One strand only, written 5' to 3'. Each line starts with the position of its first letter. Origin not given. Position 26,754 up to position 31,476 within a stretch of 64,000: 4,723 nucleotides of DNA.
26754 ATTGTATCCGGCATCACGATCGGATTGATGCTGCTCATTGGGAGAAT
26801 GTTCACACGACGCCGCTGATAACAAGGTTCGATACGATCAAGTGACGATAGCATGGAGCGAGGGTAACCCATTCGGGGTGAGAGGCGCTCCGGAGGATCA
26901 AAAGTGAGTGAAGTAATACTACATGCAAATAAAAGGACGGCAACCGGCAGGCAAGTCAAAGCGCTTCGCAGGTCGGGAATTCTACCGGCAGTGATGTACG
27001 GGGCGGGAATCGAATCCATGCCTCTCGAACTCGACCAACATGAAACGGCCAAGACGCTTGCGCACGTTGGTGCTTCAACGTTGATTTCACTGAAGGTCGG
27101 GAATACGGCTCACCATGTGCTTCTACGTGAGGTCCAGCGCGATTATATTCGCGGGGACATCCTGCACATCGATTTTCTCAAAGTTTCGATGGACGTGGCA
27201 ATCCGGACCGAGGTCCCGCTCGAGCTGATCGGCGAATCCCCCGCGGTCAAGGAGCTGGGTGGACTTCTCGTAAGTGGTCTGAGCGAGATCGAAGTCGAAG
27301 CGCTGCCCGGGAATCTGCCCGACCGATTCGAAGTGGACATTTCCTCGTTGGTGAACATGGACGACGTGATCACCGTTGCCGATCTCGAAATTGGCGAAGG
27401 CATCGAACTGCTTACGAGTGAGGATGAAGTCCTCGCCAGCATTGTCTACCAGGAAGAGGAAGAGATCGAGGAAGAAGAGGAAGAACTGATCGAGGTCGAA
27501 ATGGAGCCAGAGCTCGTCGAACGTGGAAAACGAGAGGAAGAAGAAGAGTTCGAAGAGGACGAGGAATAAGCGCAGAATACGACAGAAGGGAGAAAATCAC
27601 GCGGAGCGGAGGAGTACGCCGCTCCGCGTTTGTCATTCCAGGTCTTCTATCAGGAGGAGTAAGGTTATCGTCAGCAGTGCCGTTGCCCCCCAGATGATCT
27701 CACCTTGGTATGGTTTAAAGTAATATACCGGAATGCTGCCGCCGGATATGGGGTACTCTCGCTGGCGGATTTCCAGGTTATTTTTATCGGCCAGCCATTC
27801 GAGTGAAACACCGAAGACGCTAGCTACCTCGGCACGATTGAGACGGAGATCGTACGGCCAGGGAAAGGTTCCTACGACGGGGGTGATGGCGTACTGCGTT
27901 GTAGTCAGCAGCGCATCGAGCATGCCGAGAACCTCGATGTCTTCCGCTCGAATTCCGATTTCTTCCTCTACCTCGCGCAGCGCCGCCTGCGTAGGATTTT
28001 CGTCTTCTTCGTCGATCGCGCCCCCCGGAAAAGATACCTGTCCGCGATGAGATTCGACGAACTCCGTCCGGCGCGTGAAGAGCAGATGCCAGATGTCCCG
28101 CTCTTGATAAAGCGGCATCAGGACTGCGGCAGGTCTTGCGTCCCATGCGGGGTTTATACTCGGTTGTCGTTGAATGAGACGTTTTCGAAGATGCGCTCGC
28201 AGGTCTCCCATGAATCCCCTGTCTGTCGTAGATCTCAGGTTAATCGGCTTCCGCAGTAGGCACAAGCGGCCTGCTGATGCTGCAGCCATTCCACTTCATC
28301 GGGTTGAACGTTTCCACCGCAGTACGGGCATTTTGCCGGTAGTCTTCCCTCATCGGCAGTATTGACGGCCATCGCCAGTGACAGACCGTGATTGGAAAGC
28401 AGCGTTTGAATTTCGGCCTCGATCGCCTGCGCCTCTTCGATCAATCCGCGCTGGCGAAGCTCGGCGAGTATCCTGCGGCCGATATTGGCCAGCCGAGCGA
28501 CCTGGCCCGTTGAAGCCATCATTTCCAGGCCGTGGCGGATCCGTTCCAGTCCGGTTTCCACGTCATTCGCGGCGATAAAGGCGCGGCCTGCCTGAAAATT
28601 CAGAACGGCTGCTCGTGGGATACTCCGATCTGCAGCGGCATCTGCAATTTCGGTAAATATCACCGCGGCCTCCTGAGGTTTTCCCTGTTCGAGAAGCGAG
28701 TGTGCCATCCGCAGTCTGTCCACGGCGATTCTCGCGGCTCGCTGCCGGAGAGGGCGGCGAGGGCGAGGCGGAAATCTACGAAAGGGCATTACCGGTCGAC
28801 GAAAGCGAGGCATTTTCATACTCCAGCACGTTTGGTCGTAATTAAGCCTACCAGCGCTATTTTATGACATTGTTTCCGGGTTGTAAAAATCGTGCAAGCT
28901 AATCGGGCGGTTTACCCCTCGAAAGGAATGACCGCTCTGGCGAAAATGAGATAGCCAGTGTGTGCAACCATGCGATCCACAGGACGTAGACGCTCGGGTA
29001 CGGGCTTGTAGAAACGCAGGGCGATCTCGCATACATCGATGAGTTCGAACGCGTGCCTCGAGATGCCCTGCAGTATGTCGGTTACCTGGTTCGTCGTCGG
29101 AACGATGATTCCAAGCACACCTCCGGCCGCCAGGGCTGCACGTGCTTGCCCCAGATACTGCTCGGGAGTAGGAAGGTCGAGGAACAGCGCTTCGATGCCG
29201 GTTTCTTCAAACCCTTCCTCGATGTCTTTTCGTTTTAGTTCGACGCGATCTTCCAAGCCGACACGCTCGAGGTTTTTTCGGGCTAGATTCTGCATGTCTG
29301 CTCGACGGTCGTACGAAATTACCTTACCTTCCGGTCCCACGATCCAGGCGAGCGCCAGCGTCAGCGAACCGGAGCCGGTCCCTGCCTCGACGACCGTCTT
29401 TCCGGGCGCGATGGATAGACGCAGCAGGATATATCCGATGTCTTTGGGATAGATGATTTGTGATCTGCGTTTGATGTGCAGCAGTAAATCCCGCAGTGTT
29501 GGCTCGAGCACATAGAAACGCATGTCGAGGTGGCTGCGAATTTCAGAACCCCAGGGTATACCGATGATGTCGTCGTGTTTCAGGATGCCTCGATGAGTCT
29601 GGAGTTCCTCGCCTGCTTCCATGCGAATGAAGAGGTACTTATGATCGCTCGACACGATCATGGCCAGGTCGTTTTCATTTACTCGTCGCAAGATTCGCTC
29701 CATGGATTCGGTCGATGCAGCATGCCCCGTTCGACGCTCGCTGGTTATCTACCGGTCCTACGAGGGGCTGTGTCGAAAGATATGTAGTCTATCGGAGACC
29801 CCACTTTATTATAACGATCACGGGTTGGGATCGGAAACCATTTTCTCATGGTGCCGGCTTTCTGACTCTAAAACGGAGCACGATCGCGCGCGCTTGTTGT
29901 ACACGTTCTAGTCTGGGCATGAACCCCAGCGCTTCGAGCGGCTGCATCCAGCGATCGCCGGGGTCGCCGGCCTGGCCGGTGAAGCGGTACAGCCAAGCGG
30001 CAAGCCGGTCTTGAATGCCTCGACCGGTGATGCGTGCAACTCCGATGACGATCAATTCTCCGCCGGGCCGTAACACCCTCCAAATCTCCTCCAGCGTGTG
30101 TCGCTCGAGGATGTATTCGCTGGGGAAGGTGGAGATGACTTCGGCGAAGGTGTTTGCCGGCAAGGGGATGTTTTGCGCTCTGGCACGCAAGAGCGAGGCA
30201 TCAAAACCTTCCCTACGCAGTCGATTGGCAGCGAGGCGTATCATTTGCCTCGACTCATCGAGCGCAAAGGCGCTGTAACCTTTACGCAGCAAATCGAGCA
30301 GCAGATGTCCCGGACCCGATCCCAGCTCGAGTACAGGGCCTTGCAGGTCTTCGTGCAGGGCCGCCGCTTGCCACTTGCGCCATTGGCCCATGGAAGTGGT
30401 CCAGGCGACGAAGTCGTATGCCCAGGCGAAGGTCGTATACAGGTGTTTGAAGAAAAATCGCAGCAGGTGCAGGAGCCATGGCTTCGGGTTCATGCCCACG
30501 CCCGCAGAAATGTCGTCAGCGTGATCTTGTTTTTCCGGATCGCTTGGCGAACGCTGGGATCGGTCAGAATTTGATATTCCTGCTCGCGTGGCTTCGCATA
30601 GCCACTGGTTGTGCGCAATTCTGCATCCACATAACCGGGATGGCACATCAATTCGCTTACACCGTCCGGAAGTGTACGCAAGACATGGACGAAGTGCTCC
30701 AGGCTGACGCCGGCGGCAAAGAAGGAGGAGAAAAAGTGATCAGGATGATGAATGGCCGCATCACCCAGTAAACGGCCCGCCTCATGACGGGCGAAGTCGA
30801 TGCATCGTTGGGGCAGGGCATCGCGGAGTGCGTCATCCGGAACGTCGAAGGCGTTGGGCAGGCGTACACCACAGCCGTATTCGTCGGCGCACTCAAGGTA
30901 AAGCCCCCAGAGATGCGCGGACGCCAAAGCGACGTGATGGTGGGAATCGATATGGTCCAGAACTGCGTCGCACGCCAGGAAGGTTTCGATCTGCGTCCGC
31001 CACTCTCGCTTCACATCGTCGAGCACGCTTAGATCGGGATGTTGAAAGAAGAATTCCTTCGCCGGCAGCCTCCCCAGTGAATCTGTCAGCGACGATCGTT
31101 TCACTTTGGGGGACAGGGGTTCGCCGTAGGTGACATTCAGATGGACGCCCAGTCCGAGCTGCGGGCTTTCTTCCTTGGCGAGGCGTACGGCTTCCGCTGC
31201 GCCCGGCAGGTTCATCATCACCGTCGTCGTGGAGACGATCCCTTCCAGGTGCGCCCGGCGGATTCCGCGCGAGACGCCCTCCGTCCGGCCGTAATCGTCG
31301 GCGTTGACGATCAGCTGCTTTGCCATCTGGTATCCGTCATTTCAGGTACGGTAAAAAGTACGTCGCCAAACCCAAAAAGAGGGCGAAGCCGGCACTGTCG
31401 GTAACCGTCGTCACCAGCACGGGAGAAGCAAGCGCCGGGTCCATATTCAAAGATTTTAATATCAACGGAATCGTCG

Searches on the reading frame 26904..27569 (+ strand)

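Call 37: search_protein_families(library=pfam, proteins=[window:26904-27569:+], max_evalue=0.00001)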
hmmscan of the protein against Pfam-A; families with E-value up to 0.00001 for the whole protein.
window:26904-27569:+ (221 aa): 2 families
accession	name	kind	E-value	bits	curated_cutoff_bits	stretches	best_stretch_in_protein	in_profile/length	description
PF14693.11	Ribosomal_TL5_C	-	1.1e-22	80.6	27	1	100-182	2-82/84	Ribosomal protein TL5, C-terminal domain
PF01386.24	Ribosomal_L25p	-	1.6e-21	76.9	23.6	1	6-91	1-82/82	Ribosomal L25p family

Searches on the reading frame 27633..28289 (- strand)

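Call 38: search_protein_families(library=pfam, proteins=[window:27633-28289:-], max_evalue=0.00001)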
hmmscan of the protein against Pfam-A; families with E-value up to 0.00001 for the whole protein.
window:27633-28289:- (218 aa): 1 family
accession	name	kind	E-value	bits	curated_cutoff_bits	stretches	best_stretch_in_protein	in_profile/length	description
PF00293.34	NUDIX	-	2.2e-15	57.3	21.1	1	52-166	2-118/134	NUDIX domain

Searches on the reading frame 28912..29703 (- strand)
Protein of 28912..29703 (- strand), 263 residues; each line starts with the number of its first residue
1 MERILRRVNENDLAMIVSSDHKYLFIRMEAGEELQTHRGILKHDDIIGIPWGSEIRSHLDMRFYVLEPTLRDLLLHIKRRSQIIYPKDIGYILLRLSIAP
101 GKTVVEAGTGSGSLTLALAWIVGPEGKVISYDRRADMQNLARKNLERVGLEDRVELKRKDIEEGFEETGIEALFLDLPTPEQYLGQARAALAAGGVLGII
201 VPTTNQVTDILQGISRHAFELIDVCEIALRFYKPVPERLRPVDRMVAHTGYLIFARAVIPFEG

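Call 38: search_protein_families(library=pfam, proteins=[window:28912-29703:-], max_evalue=0.00001)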
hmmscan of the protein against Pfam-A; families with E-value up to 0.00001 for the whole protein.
window:28912-29703:- (263 aa): 5 families
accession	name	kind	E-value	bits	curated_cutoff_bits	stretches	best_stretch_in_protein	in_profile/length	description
PF08704.16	GCD14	-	6.1e-34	118.2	26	1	64-233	4-178/247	tRNA methyltransferase complex GCD14 subunit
PF01135.25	PCMT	-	4.9e-12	46.5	20.3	1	71-175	44-148/210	Protein-L-isoaspartate(D-aspartate) O-methyltransferase (PCMT)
PF13847.12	Methyltransf_31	-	5.7e-11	42.7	27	1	100-199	3-109/145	Methyltransferase domain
PF14801.12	TrmI-like_N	-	2.6e-07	30.9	24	1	25-53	20-48/50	TrmI-like N-terminal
PF13649.12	Methyltransf_25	-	3.5e-06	28.1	27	1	104-175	1-70/97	Methyltransferase domain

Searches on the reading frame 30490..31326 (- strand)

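Call 38: search_protein_families(library=pfam, proteins=[window:30490-31326:-], max_evalue=0.00001)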
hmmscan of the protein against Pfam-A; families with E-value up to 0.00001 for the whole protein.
window:30490-31326:- (278 aa): 1 family
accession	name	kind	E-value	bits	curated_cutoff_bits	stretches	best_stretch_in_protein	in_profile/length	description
PF04794.17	YdjC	-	5.9e-62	210.4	29.7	1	4-264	1-265/266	YdjC-like protein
